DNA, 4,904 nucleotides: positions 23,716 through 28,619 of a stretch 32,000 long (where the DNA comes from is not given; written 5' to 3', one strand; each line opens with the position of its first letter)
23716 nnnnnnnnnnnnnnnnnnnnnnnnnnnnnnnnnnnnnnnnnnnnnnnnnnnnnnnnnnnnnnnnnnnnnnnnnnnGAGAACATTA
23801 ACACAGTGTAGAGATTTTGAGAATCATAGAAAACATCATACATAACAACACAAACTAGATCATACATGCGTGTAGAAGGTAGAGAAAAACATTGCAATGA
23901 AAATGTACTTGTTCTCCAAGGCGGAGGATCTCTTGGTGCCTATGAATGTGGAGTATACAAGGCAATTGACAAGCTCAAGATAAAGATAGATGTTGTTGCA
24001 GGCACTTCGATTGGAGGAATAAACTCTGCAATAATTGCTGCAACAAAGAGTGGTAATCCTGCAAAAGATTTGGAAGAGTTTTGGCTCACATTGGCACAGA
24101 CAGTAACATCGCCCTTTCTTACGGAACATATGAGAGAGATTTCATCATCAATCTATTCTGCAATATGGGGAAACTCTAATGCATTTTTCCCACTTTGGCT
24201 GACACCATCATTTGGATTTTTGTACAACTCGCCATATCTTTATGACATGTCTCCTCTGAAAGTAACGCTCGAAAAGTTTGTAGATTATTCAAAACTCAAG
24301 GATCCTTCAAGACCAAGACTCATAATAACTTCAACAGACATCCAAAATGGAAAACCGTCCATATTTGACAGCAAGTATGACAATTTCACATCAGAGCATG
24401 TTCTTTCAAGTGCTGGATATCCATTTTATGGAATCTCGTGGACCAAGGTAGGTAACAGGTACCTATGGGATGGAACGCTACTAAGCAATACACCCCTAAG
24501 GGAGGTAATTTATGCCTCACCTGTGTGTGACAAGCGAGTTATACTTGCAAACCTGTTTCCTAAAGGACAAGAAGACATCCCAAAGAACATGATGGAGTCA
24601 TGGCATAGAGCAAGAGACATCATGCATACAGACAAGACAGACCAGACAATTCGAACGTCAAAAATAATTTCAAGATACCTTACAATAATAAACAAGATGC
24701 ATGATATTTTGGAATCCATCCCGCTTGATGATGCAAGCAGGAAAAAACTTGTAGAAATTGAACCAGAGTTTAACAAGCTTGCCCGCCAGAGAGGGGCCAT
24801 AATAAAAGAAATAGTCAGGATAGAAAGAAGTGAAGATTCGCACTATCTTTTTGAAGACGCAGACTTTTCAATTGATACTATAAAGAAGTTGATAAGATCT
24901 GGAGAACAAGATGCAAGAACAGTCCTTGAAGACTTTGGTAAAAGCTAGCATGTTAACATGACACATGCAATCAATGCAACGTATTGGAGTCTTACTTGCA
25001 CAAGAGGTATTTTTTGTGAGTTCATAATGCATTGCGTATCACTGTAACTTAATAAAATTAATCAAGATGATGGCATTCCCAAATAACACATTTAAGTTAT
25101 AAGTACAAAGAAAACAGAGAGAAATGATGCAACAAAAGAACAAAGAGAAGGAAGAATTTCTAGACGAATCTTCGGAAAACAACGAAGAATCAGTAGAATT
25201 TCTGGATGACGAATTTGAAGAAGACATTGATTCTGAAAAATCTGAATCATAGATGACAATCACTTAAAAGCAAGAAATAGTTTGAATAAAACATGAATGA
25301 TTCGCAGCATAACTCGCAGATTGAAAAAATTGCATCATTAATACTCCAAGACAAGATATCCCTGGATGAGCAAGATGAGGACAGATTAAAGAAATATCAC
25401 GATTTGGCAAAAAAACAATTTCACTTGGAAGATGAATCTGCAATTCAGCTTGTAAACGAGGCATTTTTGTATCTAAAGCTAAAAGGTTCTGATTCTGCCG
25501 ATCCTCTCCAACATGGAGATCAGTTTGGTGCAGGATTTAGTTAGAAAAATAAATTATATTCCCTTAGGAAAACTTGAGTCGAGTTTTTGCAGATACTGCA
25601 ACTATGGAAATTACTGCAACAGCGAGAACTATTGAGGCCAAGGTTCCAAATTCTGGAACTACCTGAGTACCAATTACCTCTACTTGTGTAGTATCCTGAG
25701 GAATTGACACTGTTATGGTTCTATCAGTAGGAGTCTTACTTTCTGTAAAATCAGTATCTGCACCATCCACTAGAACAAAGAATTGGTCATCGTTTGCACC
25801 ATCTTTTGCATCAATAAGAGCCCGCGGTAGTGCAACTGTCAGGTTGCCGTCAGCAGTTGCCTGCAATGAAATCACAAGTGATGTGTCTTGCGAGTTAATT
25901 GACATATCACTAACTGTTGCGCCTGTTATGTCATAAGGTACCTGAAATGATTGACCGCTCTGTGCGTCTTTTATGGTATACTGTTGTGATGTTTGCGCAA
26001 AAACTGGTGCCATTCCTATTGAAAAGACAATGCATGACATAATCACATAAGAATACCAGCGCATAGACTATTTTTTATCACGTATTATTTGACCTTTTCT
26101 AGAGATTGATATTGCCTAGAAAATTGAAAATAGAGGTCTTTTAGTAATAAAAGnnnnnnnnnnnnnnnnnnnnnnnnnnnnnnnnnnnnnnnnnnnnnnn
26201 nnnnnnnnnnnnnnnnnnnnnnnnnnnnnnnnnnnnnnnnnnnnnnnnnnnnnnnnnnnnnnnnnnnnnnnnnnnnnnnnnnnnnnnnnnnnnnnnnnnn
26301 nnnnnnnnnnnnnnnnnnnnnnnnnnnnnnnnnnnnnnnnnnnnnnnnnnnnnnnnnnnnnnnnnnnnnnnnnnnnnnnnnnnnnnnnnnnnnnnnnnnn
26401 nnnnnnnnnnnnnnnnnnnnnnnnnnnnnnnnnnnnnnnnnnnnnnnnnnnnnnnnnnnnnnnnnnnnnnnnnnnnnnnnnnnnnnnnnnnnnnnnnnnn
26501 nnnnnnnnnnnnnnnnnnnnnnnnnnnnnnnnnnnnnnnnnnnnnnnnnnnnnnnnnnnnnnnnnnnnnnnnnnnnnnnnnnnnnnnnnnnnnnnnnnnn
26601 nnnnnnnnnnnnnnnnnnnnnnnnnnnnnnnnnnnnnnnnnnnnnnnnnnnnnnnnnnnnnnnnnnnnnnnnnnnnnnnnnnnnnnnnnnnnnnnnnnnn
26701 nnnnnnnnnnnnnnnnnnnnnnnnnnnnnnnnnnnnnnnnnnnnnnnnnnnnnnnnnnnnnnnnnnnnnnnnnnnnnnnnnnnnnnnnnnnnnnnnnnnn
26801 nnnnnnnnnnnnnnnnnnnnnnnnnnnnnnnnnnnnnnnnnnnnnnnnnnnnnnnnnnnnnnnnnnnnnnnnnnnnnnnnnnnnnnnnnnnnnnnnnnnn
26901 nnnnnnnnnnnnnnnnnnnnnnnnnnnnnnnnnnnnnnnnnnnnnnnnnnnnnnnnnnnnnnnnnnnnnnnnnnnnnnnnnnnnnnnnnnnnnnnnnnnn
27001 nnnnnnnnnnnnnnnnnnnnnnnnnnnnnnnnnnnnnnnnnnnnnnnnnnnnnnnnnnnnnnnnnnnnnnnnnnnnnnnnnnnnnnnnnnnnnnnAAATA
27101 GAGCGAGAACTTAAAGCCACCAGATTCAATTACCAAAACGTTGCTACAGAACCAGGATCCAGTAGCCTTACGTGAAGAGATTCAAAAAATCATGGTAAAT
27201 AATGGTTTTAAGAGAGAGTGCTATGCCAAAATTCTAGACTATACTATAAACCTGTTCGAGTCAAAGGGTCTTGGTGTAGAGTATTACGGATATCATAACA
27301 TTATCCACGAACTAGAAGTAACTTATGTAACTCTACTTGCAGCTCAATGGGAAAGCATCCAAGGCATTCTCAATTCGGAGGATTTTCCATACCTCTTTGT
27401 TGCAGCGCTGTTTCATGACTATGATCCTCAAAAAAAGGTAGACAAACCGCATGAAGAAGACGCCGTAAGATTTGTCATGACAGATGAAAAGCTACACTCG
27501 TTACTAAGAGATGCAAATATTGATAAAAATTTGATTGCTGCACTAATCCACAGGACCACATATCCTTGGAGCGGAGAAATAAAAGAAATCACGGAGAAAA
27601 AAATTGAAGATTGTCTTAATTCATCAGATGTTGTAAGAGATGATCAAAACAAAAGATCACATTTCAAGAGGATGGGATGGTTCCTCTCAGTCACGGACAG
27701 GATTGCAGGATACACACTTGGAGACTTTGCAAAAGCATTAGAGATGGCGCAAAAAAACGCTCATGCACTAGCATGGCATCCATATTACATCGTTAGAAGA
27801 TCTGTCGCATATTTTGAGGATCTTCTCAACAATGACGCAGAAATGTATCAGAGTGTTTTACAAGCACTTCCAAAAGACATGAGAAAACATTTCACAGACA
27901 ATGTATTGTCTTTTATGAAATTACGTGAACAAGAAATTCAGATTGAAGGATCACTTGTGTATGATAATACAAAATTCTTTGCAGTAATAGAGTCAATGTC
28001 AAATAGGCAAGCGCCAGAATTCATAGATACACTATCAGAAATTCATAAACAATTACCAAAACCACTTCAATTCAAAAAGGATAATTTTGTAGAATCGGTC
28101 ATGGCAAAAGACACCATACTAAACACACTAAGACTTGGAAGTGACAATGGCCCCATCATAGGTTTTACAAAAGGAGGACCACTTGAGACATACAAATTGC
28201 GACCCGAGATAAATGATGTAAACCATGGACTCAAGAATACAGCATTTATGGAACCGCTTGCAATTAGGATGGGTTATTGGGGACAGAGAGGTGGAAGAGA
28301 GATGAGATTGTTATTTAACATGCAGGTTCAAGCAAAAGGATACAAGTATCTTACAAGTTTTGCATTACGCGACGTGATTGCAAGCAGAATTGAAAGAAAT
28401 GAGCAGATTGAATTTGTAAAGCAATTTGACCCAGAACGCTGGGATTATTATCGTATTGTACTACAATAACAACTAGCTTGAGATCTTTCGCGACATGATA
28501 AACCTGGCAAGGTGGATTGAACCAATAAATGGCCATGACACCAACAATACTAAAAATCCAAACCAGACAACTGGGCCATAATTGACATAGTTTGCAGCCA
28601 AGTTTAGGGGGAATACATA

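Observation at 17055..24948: Haloarchaeal-style PHA granule gene set in a thaumarchaeal context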

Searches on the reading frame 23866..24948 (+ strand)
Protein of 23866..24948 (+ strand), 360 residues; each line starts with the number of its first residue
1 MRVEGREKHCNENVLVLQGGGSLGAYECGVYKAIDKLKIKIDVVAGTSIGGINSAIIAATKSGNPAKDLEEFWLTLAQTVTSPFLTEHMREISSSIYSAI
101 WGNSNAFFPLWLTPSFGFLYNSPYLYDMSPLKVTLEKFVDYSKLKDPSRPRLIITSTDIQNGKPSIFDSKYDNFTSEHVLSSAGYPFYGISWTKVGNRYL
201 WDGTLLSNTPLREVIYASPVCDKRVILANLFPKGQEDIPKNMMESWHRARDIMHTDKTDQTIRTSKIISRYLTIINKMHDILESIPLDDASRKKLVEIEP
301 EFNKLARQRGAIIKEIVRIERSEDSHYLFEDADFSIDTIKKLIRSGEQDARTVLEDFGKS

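Call 3: search_protein_families(library=pfam, proteins=[window:23866-24948:+], max_evalue=0.1)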
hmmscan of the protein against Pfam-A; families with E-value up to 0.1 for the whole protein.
window:23866-24948:+ (360 aa): 4 families
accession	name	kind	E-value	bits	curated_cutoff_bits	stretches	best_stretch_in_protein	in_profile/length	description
PF01734.28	Patatin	-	5.6e-24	85.8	27.7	1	15-214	1-190/191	Patatin-like phospholipase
PF12536.13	DUF3734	-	0.00027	21.6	22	1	254-356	3-96/106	Patatin phospholipase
PF10759.14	BPA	-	0.069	13.2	29.5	0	264-299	21-56/161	Bacterial proteasome activator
PF12729.13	4HB_MCP_1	-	0.098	12.6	27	0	237-332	53-148/181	Four helix bundle sensory module for signal transduction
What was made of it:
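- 23866..24948 (+): Patatin-like serine hydrolase of 360 aa with a GTSIG motif, a DGT motif and a DUF3734-like C-terminus. It is a second candidate depolymerase or lipase. PF12536 scores 21.6 bits against a cutoff of 22 (call 3).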

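Call 4: search_protein_families(library=ncbifam, proteins=[window:23866-24948:+], max_evalue=0.1)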
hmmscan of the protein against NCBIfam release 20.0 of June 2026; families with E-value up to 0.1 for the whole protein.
window:23866-24948:+ (360 aa): 5 families
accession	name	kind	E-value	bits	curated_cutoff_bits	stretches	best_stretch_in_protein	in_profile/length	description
NF041079.1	CBASS_lipase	equivalog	3e-11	43.1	200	1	13-210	2-180/317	CBASS cGAMP-activated phospholipase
TIGR03607.1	TIGR03607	subfamily_domain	1.3e-08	34.3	262.45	1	31-78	54-102/732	patatin-like protein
NF053870.1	DS2_1_antiphage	equivalog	3.2e-05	23.4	400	1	13-62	1-55/299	anti-phage phospholipase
NF007623.0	PRK10279.1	equivalog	0.0002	20.7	272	1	15-61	8-54/301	patatin-like phospholipase RssA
NF043045.1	T4SS_VpdC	equivalog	0.0013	16.9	1000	1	6-56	299-349/880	Dot/Icm T4SS effector VpdC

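Call 33: search_dna_similar(query=window:23866-24948:+, collection=plasmids, mode=protein, max_evalue=0.00001, max_rows=30)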
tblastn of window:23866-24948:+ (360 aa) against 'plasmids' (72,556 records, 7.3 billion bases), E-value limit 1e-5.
Records with a match: 272; places in all: 284; records where one place covers at least 80% of the query: 64.
Best place of each record, by identity: <60% 272.
By first word of the organism name: Ralstonia 136; Rhizobium 38; Burkholderia 17; Sinorhizobium 10; Azospirillum 9; Paraburkholderia 7; Cupriavidus 6; Microvirga 5; Caballeronia 5; Bradyrhizobium 4; and 21 more.
By predicted mobility (MOB-suite, as given by PLSDB): non-mobilizable 128; mobilizable 119; conjugative 25.
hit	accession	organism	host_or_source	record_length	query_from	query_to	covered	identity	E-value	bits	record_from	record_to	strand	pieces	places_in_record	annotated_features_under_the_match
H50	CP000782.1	Xanthobacter autotrophicus Py2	-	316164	11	354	96%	34.1%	1e-38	154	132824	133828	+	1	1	FAD-dependent pyridine nucleotide-disulphide oxidoreductase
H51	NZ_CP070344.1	Variovorax sp. PDNC026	cell culture,Plastic debris in ...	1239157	11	354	96%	33.4%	2e-40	159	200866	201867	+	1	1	none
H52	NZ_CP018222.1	Tardibacter chloracetimidivorans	whole organism,soil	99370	12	360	97%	32.3%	7e-36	145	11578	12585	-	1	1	FAD-dependent oxidoreductase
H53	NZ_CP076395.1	Sphingopyxis indica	Single cell,HCH dumpsite soil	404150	12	346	93%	33.2%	4e-37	149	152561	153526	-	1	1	FAD-dependent oxidoreductase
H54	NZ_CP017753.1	Cupriavidus sp. USMAHM13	cell culture,Paddy field, Sungai Manik, ...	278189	12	357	96%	31.8%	7e-38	151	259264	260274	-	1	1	FAD-dependent oxidoreductase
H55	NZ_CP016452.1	Sinorhizobium sp. RAC02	Microbial isolate,Algal phycosphere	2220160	15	355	95%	30.6%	2e-27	121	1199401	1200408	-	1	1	none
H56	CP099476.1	Roseomonas mucosa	Human skin,single cell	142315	6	354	94%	30.1%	1e-20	126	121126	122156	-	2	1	none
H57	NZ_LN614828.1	Legionella fallonii LLAP-10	-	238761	14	355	95%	29.1%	2e-23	108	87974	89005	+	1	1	DUF3734 domain-containing protein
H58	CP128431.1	Microbulbifer sp. MKSA007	Smenospongia aurea,bacteria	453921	15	346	92%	29.8%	2e-23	108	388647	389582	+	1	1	patatin-like phospholipase family protein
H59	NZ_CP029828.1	Burkholderia sp. JP2-270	sigle cell,rice rhizosphere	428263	12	354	95%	28.7%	3e-33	138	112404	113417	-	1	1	FAD-dependent oxidoreductase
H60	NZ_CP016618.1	Microvirga ossetica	Vicia alpestris,cell culture,nodules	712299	14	354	95%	28.9%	4e-20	99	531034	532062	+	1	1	patatin-like phospholipase family protein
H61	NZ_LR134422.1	Legionella adelaidensis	environmental,Cooling tower water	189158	16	356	95%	28.8%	3e-19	97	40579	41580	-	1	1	patatin-like phospholipase family protein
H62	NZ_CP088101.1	Bradyrhizobium barranii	cell culture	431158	23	354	92%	29.5%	1e-15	86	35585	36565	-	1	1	DUF3734 domain-containing protein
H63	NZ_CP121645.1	Bradyrhizobium barranii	Chamaecytisus prolifer var. ...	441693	23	354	92%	29.5%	1e-15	86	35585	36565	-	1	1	DUF3734 domain-containing protein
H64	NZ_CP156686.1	Burkholderia stagnalis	Bacterial cells,soils collected in ...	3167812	6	354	97%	27.7%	2e-21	103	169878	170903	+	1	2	none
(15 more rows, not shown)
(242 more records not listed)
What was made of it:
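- On Patatin-like PHA depolymerase (PhaZh1 type): The closest relatives in the plasmid set are bacterial patatin/DUF3734 proteins (call 33).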

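Call 98: search_solved_structures(query=window:23866-24948:+, max_evalue=0.00001)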
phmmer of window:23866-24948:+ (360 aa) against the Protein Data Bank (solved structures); distinct sequences matched with E-value up to 0.00001: 0.

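Call 99: search_protein_families(library=padloc, proteins=[window:23866-24948:+], max_evalue=0.001)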
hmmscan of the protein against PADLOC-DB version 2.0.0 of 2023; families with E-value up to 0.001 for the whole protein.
window:23866-24948:+ (360 aa): 3 families
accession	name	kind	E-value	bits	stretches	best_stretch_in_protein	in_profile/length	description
PDLC00758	Effector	-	4.1e-12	44.1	1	13-210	7-188/331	Phospholipase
PDLC00757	Effector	-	9.7e-12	42.9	1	11-210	9-193/331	Phospholipase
PDLC00755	Effector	-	3.4e-06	24.4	1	9-68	8-72/311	Phospholipase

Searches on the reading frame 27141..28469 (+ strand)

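Call 68: search_protein_families(library=pfam, proteins=[window:27141-28469:+], max_evalue=0.001)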
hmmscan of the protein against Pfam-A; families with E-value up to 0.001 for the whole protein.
window:27141-28469:+ (442 aa): 1 family
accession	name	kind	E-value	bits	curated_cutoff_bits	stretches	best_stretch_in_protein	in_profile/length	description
PF00233.25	PDEase_I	-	0.00057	20.1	24.8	0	51-95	1-45/238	3'5'-cyclic nucleotide phosphodiesterase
